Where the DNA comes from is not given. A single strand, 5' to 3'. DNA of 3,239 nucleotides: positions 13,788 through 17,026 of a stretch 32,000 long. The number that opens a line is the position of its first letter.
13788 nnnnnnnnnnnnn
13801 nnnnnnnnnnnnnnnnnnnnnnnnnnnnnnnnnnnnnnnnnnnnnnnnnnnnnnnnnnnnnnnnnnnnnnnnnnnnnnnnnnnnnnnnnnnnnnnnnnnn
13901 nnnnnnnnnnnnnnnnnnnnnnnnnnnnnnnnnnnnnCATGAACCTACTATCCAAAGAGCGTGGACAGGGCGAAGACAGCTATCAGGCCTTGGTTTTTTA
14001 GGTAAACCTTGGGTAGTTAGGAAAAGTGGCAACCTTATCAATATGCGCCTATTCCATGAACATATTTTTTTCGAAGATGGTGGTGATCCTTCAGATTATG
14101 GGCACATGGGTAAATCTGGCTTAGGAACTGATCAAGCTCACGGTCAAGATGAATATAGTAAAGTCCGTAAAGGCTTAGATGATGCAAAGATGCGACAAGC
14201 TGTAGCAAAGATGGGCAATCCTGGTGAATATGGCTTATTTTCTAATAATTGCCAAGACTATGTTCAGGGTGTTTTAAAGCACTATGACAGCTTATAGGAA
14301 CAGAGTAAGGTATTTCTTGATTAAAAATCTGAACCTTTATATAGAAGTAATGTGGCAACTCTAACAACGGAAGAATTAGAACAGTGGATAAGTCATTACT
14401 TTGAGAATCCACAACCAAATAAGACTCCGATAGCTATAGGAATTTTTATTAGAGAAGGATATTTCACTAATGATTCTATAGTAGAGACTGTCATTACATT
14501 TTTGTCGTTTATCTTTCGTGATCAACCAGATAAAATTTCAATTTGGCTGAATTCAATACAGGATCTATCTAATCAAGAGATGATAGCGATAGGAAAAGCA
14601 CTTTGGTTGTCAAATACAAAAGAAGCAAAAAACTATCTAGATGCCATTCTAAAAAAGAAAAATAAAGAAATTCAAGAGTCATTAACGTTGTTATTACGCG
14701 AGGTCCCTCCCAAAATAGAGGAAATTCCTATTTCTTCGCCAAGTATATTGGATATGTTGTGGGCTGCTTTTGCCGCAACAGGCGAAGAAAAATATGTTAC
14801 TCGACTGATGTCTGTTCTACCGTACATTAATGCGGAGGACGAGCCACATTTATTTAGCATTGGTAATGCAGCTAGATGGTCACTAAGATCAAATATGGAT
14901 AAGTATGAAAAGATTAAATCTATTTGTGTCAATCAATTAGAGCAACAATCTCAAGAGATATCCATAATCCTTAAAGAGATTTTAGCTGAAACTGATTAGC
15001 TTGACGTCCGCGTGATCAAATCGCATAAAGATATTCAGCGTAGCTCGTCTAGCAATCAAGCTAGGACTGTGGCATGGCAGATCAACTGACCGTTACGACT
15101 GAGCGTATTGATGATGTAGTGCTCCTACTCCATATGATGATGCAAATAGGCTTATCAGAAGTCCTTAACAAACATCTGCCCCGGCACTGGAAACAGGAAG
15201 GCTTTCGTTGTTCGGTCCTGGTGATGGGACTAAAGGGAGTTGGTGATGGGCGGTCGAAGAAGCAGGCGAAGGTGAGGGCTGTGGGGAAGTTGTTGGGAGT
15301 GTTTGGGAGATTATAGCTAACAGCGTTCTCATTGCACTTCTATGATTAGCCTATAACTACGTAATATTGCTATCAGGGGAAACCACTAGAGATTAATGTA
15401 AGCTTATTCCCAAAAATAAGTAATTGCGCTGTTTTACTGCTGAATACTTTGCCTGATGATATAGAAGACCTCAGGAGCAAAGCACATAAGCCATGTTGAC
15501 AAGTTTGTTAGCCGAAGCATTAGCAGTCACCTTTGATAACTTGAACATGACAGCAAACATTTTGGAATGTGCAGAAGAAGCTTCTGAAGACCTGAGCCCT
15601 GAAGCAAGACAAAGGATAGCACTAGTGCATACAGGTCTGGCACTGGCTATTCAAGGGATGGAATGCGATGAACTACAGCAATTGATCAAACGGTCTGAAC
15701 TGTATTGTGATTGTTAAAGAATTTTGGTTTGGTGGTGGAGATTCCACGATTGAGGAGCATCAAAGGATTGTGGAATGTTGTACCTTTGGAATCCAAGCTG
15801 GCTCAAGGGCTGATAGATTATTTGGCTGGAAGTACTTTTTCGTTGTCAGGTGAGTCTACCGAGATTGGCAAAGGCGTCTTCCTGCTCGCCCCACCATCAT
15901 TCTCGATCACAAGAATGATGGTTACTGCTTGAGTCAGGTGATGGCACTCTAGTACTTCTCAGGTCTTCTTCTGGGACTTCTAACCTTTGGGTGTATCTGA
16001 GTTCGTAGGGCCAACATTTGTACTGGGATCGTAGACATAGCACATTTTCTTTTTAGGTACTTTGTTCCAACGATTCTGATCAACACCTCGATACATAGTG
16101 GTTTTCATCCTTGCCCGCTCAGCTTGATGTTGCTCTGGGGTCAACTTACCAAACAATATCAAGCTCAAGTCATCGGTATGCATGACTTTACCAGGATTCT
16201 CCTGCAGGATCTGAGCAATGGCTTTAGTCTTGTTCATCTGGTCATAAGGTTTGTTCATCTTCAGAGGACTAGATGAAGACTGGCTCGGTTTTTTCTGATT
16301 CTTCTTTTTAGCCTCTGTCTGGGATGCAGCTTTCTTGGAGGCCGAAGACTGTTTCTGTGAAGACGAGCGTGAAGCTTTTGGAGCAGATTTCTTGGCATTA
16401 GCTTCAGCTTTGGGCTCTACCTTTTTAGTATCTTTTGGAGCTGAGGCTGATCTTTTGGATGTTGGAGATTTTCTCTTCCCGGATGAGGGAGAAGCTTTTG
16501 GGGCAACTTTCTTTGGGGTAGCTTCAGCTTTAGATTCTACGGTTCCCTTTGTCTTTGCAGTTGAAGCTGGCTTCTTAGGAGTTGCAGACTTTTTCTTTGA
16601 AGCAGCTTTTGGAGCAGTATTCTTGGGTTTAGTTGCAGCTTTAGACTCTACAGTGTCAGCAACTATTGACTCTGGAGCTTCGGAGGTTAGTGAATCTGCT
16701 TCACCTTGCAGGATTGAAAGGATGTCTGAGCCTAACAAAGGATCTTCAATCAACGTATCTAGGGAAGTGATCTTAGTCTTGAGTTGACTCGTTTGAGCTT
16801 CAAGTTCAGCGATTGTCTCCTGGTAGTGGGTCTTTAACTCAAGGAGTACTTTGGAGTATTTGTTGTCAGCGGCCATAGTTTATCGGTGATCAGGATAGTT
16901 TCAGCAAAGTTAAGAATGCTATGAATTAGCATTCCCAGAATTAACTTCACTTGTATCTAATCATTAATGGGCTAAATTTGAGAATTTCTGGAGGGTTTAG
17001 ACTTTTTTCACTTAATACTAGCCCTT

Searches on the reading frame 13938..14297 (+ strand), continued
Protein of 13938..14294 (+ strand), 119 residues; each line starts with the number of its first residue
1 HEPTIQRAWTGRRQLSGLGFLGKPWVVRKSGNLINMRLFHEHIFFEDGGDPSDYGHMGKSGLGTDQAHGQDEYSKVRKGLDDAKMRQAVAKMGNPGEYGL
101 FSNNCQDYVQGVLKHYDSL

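Call 81: fold_search(model_id=the predicted structure, library=viral)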
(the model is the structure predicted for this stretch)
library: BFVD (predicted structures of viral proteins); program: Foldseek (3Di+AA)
matches with E <= 10: 55; with E <= 0.001: 0
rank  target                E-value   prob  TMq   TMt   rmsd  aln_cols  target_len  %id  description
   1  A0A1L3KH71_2          8.2e-03  1.00  0.53  0.07   5.3       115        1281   16  Genome polyprotein (Fragment) [Beihai picorna-like virus 95]
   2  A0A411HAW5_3          1.4e-01  0.77  0.49  0.07   6.5       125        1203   14  (no name in the UniProt tables at hand)
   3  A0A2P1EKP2            1.8e-01  0.33  0.35  0.15   5.9       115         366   10  Putative F-box and FNIP repeat-containing protein [Moumouvirus australiensis]
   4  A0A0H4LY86            5.2e-01  0.63  0.58  0.16   8.8       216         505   11  VP2 (Fragment) [Lutzomyia reovirus 2]
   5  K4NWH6                6.3e-01  0.05  0.17  0.19  15.6       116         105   10  (no name in the UniProt tables at hand)
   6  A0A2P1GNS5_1          6.6e-01  0.35  0.45  0.08   7.9       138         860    9  Polyprotein (Fragment) [Wenling banjofish picornavirus 2]
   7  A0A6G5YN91            1.7e+00  0.08  0.25  0.16  10.4        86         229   12  (no name in the UniProt tables at hand)
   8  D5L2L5                1.9e+00  0.02  0.15  0.15  11.9        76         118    5  Probable transcriptional factor [uncultured virus]
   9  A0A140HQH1            2.7e+00  0.09  0.36  0.23   7.8       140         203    7  38.7 kDa protein [Lymantria dispar multicapsid nuclear polyhedrosis virus]
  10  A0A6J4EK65            3.1e+00  0.02  0.16  0.16  12.2        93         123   12  (no name in the UniProt tables at hand)
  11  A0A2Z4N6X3            3.2e+00  0.11  0.46  0.06   9.7       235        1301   14  (no name in the UniProt tables at hand)
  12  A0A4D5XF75            3.2e+00  0.01  0.18  0.08  17.1       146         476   10  Uncharacterized protein [Pithovirus LCPAC102]
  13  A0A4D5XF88            3.5e+00  0.02  0.22  0.08  16.2        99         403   13  Uncharacterized protein [Pithovirus LCPAC102]
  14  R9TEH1                3.5e+00  0.01  0.14  0.10  16.3       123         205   12  Uncharacterized protein [Vibrio phage nt-1]
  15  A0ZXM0                4.1e+00  0.02  0.24  0.20  20.2       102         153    7  Polyprotein (Fragment) [Fig leaf mottle-associated virus 1]
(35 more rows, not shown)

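Call 110: find_related_loci(query=A4, collection=viral_contigs, flank=5000)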
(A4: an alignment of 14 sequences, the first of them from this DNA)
Query A4 (119 aa) in viral_contigs; peptide patterns used: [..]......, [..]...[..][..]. (x = any residue, [..] = any of these).
160 stretches matched a pattern, but none encodes a relative of the query by tblastn (E <= 1e-3).

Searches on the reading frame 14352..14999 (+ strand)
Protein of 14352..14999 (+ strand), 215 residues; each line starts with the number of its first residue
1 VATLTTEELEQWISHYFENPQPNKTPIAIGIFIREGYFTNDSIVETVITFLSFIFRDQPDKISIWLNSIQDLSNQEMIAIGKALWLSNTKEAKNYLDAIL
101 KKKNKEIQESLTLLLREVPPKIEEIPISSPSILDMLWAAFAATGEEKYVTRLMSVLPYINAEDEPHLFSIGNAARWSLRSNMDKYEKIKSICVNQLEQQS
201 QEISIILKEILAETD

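Call 3: search_protein_families(library=pfam, proteins=[window:14352-14999:+], max_evalue=0.1)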
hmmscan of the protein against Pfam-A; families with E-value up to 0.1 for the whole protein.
window:14352-14999:+ (215 aa): 1 family
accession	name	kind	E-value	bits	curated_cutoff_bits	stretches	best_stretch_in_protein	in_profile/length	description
PF19926.4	DUF6389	-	0.017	15.1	27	0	89-127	3-41/149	Family of unknown function (DUF6389)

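Call 4: search_protein_families(library=ncbifam, proteins=[window:14352-14999:+], max_evalue=0.1)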
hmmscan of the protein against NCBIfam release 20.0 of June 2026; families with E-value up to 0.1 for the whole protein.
window:14352-14999:+ (215 aa): 0 families

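Call 8: find_homologous_proteins(query=window:14352-14996:+, max_evalue=0.01)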
Query window:14352-14996:+ (215 aa): 3 proteins with E <= 0.01 among 352 candidates.
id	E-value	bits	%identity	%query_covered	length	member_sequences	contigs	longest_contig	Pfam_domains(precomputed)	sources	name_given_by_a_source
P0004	3.5e-135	466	100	100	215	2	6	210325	-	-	-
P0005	2.7e-81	290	64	94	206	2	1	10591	-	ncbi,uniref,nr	ncbi:hypothetical protein [Acaryochloris sp. IP29b_bin.137]|uniref:hypothetical protein n=1 Tax=Acar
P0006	4.1e-69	250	54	100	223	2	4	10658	-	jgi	jgi:hypothetical protein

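Call 11: find_encoding_contigs(protein=P0005, flank=8000)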
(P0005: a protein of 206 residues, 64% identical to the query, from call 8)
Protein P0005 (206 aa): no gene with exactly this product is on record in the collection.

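Call 12: find_encoding_contigs(protein=P0006, flank=8000)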
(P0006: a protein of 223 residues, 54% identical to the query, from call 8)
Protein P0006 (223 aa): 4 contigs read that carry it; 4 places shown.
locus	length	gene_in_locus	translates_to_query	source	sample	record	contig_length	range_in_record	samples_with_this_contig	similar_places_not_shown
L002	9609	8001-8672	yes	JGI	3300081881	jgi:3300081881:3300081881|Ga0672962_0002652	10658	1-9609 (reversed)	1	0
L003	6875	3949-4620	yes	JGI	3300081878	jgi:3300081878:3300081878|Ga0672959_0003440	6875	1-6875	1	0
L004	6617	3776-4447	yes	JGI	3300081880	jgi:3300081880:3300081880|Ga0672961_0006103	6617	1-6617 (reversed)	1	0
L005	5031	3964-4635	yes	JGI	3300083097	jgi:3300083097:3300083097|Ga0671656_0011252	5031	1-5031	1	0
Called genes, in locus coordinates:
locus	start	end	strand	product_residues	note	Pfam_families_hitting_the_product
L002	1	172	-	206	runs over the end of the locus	-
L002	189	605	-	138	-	-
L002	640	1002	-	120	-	-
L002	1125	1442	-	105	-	-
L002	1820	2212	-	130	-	-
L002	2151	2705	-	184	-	PF05272:VapE-like_dom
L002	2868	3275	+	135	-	-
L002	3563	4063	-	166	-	-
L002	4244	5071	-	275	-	-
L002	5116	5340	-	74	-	-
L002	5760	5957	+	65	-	-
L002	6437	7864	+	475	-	PF13699:eCIS_core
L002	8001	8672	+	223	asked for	-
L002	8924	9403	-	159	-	PF00118:Cpn60_TCP1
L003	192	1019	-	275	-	-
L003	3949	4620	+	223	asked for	-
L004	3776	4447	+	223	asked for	-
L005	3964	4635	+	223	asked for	-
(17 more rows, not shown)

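Call 19: search_solved_structures(query=window:14352-14996:+, max_evalue=10, show_alignments=2)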
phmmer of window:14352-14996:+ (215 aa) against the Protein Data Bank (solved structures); distinct sequences matched with E-value up to 10: 0.

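Call 58: search_solved_structures(query=A6, max_evalue=10, show_alignments=2)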
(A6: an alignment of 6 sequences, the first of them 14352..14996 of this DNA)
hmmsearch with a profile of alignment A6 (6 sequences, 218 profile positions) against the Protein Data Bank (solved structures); distinct sequences matched with E-value up to 10: 9.
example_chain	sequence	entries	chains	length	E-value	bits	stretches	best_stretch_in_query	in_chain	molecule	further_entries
6gwc_C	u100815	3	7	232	0.047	16.3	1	57-161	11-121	iE5 ALPHAREP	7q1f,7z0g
3m4x_A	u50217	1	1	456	0.35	13.4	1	54-129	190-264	NOL1/NOP2/sun family protein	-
1m1j_C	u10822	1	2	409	0.51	12.9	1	32-117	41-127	Fibrinogen gamma chain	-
1ei3_C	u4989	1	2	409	0.51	12.9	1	32-117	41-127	FIBRINOGEN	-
4xvp_D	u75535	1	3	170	0.53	12.8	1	57-178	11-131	BGFP-C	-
4zv6_A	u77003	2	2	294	0.57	12.7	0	120-160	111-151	AlphaRep-7 | alpha-Rep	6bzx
5dcq_A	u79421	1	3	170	0.63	12.6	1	57-162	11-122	artificial repeat proteins (alphaREP3)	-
4l2w_C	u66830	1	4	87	1.3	11.5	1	86-126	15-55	Rho-associated protein kinase 1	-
5f5p_C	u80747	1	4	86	2.3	10.7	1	86-125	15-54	Rho-associated protein kinase 1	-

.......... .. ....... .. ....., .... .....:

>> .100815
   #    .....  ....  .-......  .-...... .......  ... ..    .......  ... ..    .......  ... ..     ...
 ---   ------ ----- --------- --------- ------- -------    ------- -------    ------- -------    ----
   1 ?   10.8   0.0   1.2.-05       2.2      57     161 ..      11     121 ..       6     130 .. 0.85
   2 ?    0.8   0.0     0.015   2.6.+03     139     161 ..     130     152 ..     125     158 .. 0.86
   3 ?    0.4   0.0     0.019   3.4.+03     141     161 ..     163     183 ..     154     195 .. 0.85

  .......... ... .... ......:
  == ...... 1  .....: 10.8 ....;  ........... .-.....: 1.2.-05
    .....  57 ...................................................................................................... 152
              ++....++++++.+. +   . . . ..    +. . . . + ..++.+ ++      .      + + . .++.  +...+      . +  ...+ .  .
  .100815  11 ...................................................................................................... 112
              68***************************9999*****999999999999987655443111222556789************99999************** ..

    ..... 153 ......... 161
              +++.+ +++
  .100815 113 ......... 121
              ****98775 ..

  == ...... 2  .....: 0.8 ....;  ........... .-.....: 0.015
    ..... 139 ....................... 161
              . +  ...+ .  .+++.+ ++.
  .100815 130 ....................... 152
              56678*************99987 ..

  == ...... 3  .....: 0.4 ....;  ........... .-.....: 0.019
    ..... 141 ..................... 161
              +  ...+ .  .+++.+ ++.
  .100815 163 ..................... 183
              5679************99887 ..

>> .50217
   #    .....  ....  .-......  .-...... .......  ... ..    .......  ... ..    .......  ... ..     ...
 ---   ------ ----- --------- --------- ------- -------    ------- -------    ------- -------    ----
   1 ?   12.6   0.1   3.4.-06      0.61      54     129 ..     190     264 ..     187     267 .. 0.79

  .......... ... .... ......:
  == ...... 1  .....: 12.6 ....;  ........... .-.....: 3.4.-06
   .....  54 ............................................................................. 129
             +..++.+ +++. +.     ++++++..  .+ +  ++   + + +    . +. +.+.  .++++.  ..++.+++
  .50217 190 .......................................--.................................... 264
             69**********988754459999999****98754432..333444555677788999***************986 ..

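Call 59: search_protein_families(library=pfam, alignment_id=A6, max_evalue=1)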
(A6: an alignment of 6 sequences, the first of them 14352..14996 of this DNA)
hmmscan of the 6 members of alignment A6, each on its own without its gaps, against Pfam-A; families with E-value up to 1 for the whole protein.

A. member 1, window:14352-14996:+ (215 aa): 1 family
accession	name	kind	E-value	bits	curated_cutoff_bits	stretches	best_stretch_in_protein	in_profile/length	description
PF19926.4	DUF6389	-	0.017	15.1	27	1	89-127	3-41/149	Family of unknown function (DUF6389)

B. families by the number of members that match (of 6 scanned): 6 families
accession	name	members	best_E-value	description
PF19926.4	DUF6389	1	0.017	Family of unknown function (DUF6389)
PF07875.18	Coat_F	1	0.042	Coat F domain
PF14367.12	DUF4411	1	0.047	Domain of unknown function (DUF4411)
PF17110.10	TFB6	1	0.053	Subunit 11 of the general transcription factor TFIIH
PF15204.11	KKLCAg1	1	0.11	Kita-kyushu lung cancer antigen 1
PF18521.6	TAD2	1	0.32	Transactivation domain 2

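Call 60: find_homologous_proteins(query=A6, max_evalue=0.01)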
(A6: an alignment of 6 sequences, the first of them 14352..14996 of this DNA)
Query A6 (6 sequences) (215 aa, profile of the alignment): 8 proteins with E <= 0.01 among 8000 candidates.
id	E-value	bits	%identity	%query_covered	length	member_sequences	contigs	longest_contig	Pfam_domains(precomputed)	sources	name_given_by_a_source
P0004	4.7e-99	348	100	100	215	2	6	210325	-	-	-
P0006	2.0e-98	346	54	100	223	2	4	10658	-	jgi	jgi:hypothetical protein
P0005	4.7e-89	315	64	94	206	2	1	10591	-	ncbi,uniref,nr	ncbi:hypothetical protein [Acaryochloris sp. IP29b_bin.137]|uniref:hypothetical protein n=1 Tax=Acar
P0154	6.8e-79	282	30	91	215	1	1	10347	-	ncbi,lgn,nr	ncbi:MAG: hypothetical protein KY434_05260 [Actinobacteria bacterium]|nr:hypothetical protein [Actin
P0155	6.1e-78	279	32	94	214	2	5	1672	-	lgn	-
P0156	1.0e-67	246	41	97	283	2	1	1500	PF07719.24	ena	-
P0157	1.6e-66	242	42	97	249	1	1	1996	-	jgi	-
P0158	7.5e-35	138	28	97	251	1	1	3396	-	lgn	-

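Call 61: find_encoding_contigs(protein=P0155, flank=3000, max_places=3)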
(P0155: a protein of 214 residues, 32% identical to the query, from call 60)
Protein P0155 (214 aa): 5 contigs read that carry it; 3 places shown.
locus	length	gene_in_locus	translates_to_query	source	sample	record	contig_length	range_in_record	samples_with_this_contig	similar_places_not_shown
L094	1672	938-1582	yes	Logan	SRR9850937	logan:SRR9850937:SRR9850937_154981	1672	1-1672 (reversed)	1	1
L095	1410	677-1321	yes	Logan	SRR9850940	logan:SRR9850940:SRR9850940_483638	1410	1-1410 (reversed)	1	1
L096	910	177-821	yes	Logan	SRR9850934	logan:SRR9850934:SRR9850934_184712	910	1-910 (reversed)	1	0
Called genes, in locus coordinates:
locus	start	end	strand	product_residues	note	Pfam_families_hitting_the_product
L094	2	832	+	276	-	?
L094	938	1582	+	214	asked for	-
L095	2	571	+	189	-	?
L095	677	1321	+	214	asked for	-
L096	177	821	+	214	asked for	-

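Call 62: find_encoding_contigs(protein=P0156, flank=3000, max_places=3)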
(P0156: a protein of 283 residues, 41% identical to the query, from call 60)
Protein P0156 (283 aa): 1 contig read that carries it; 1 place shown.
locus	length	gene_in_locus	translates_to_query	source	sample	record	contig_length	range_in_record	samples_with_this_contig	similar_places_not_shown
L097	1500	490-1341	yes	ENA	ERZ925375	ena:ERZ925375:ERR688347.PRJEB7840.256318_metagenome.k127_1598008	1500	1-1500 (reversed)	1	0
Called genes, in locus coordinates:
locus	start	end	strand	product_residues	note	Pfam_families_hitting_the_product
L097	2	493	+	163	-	?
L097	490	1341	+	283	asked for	PF07719:TPR_2 (faint)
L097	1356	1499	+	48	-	?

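Call 63: find_encoding_contigs(protein=P0157, flank=3000, max_places=3)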
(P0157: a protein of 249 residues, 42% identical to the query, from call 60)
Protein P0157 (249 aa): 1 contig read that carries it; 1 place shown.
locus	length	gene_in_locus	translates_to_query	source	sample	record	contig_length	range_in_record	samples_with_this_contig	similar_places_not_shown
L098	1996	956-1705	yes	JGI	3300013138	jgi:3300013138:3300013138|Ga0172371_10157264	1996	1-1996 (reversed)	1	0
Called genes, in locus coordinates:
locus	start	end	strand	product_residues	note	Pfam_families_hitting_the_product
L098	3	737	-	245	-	?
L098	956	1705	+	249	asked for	-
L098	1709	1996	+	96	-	?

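Call 64: find_encoding_contigs(protein=P0158, flank=3500, max_places=3)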
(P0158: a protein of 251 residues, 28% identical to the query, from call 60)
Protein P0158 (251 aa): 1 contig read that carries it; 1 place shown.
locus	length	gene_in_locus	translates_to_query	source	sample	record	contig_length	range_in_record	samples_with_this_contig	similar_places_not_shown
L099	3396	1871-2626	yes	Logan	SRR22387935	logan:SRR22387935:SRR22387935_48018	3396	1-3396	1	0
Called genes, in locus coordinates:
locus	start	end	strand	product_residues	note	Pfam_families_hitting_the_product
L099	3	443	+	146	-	?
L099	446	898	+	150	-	-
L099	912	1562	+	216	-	-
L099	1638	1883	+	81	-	-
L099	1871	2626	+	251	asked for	-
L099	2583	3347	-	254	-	PF00590:TP_methylase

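Call 96: search_protein_families(library=padloc, proteins=[window:14352-14996:+], max_evalue=0.01)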
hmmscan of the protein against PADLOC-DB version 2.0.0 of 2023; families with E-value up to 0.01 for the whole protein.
window:14352-14996:+ (215 aa): 0 families

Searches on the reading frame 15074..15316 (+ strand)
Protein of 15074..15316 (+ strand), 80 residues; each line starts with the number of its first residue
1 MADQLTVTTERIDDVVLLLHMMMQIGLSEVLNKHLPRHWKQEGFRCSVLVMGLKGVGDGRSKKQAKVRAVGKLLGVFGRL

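Call 3: search_protein_families(library=pfam, proteins=[window:15074-15316:+], max_evalue=0.1)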
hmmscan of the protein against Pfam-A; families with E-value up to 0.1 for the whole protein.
window:15074-15316:+ (80 aa): 2 families
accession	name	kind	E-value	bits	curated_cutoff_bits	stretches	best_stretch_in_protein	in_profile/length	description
PF00035.32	dsrm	-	0.066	14.2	23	1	43-69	31-58/66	Double-stranded RNA binding motif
PF14104.11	DUF4277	-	0.095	13.5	25.4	0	8-51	2-44/109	Domain of unknown function (DUF4277)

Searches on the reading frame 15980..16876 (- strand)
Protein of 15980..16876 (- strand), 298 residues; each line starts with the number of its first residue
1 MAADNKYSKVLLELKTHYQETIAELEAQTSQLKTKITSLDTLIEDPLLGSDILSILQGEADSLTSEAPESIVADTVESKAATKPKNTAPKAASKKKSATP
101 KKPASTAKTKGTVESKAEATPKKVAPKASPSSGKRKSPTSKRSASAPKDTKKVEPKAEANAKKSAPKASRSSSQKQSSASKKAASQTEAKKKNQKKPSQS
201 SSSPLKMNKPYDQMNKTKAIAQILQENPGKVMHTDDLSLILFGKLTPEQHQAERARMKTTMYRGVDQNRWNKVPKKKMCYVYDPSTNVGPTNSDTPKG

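Call 3: search_protein_families(library=pfam, proteins=[window:15980-16876:-], max_evalue=0.1)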
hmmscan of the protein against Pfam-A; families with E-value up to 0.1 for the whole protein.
window:15980-16876:- (298 aa): 1 family
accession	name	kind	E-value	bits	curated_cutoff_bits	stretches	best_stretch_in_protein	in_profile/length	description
PF09507.16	CDC27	-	0.046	13.6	24.5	1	69-218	165-308/443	DNA polymerase subunit Cdc27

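Call 96: search_protein_families(library=padloc, proteins=[window:15980-16873:-], max_evalue=0.01)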
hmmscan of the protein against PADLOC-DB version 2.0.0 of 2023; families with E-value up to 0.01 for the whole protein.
window:15980-16873:- (297 aa): 0 families
